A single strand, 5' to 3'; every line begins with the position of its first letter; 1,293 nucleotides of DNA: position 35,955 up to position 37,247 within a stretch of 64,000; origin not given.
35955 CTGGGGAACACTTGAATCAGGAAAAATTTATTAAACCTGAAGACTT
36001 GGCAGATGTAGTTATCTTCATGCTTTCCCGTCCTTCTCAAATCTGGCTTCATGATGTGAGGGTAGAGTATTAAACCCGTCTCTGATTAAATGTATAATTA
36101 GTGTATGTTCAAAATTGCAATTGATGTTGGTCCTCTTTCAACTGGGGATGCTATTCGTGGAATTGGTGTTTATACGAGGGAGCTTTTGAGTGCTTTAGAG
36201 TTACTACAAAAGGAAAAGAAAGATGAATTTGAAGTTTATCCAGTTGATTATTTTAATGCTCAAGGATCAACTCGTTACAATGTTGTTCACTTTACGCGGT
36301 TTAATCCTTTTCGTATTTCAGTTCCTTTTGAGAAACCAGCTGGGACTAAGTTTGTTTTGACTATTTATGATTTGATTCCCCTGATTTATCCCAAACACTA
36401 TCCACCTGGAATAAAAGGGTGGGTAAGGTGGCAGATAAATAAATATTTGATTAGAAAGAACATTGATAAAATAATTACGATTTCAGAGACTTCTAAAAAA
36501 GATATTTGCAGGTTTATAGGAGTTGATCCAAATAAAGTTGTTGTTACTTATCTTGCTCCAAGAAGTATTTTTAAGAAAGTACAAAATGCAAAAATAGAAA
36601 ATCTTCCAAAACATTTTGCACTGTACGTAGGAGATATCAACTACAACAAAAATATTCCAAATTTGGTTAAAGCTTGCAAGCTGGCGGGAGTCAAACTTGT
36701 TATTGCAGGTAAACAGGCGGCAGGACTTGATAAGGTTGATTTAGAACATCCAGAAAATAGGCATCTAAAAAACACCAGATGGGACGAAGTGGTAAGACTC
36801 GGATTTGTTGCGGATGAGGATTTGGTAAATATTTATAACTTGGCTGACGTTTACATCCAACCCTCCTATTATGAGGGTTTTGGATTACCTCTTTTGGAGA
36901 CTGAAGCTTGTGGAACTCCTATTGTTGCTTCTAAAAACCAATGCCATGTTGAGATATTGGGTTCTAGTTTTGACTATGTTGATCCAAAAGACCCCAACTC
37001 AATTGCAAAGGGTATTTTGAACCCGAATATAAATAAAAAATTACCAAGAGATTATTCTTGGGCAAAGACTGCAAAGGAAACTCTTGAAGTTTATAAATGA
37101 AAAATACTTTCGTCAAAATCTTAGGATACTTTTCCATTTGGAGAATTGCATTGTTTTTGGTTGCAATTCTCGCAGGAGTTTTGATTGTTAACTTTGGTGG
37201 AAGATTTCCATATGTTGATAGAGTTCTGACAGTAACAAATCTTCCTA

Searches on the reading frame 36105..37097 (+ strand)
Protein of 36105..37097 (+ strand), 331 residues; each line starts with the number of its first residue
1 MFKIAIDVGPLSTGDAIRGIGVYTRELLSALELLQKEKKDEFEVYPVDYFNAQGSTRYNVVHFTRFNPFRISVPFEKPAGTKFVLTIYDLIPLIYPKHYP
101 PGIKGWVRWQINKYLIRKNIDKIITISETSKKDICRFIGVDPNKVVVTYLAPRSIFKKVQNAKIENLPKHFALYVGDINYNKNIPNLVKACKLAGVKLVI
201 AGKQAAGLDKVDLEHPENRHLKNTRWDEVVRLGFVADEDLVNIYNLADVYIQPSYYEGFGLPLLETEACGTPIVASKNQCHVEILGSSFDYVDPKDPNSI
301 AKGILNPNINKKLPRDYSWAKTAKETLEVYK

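Call 9: find_encoding_contigs(protein=window:36105-37097:+, flank=2500, max_places=10)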
Protein window:36105-37097:+ (331 aa): 8 contigs read that carry it; 2 places shown.
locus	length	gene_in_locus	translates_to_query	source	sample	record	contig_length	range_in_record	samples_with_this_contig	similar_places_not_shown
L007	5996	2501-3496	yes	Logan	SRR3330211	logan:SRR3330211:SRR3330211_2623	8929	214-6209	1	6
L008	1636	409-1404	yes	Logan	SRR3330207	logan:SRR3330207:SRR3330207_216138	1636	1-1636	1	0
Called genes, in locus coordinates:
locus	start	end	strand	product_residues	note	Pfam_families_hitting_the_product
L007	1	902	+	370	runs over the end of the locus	?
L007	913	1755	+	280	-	PF00535:Glycos_transf_2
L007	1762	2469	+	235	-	PF00106:adh_short, PF08659:KR, PF13561:adh_short_C2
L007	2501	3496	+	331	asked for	PF13579:Glyco_trans_4_4 (faint), PF13439:Glyco_transf_4 (weak), PF20706:GT4-conflict (weak), PF00534:Glycos_transf_1, PF13692:Glyco_trans_1_4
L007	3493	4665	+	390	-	PF04188:Mannosyl_trans2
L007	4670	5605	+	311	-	PF01073:3Beta_HSD (faint), PF01370:Epimerase, PF02719:Polysacc_synt_2 (faint), PF07993:NAD_binding_4 (faint), PF16363:GDP_Man_Dehyd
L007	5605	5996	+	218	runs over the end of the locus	PF00535:Glycos_transf_2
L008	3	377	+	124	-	?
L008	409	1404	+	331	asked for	PF13579:Glyco_trans_4_4 (faint), PF13439:Glyco_transf_4 (weak), PF20706:GT4-conflict (weak), PF00534:Glycos_transf_1, PF13692:Glyco_trans_1_4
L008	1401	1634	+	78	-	?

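Call 26: search_protein_families(library=pfam, proteins=[window:36105-37097:+], max_evalue=0.001)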
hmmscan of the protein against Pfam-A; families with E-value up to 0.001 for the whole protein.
window:36105-37097:+ (331 aa): 6 families
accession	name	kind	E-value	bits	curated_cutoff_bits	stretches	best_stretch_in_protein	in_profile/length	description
PF00534.26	Glycos_transf_1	-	1.3e-25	90.4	26.4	1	165-314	11-162/172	Glycosyl transferases group 1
PF13692.12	Glyco_trans_1_4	-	2.8e-18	67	27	1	172-305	4-137/142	Glycosyl transferases group 1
PF13439.12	Glyco_transf_4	-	1.1e-07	32.5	28.5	1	56-149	71-163/170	Glycosyltransferase Family 4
PF20706.3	GT4-conflict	-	2e-06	27.5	26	1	194-288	231-323/385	Family 4 Glycosyltransferase in conflict systems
PF13579.12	Glyco_trans_4_4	-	1.3e-05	26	29.7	1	56-148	70-155/158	Glycosyl transferase 4-like domain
PF13524.12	Glyco_trans_1_2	-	0.00022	21.7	25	1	190-286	8-90/144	Glycosyl transferase-like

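Call 33: search_protein_families(library=ncbifam, proteins=[window:36105-37097:+], max_evalue=0.001)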
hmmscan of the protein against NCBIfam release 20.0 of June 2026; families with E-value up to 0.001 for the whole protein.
window:36105-37097:+ (331 aa): 20 families
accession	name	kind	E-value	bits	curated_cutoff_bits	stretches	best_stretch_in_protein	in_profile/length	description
TIGR04047.1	MSMEG_0565_glyc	hypoth_equivalog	2.6e-19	69.6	259.85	1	168-331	192-372/373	MSMEG_0565 family glycosyltransferase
TIGR02149.1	glgA_Coryne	subfamily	3.7e-17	62.6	302.4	1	81-279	107-316/391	glycogen synthase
TIGR04157.1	glyco_rSAM_CFB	subfamily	5.4e-11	42.1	400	1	117-279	167-333/406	TIGR04157 family glycosyltransferase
TIGR03449.1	mycothiol_MshA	equivalog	7.8e-10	38.2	462.5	1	230-278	286-335/406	D-inositol-3-phosphate glycosyltransferase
NF038295.1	EPS_HpsP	equivalog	1.9e-09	37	550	1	122-304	154-346/388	hormogonium polysaccharide biosynthesis glycosyltransferase HpsP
TIGR02468.1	sucrsPsyn_pln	equivalog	1.9e-08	32.6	1143.95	1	239-313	560-640/1051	sucrose-phosphate synthase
NF050063.1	ProtGlycPglJ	equivalog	3e-08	33.3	500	1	111-317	133-339/363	N-acetylgalactosamine-N,N'-diacetylbacillosaminyl-diphospho-undecaprenol 4-alpha-N-acetylgalactosaminyltransferase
NF041010.1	glycosy_Agl16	equivalog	1.5e-07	30.6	575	1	113-331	127-349/352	glycosylation protein Agl16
NF041876.1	EPS_EpsE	equivalog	3.1e-07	30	400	1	194-312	244-363/389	exopolysaccharide biosynthesis GT4 family glycosyltransferase EpsE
NF046085.1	XrtY_assoc_Gly1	equivalog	4.4e-07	29.1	400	1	104-311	147-350/387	XrtY-associated glycosyltransferase XYAG1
TIGR03999.1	thiol_BshA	equivalog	2.3e-06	26.8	273.7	1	223-279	251-305/375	N-acetyl-alpha-D-glucosaminyl L-malate synthase BshA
TIGR02470.1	sucr_synth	equivalog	3.2e-06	25.6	810.4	1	246-325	643-723/784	sucrose synthase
TIGR03088.1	stp2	hypoth_equivalog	3.8e-06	26.2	409.05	1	116-308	133-336/374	TIGR03088 family PEP-CTERM/XrtA system glycosyltransferase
NF047684.1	TeichurnBiosyTuaC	equivalog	1.1e-05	24.5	550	1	122-307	167-351/391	teichuronic acid biosynthesis protein TuaC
NF053787.1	GlcN_PG_synth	equivalog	1.4e-05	24.1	480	1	145-304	173-320/361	N-acetylglucosaminyl phosphatidylglycerol synthase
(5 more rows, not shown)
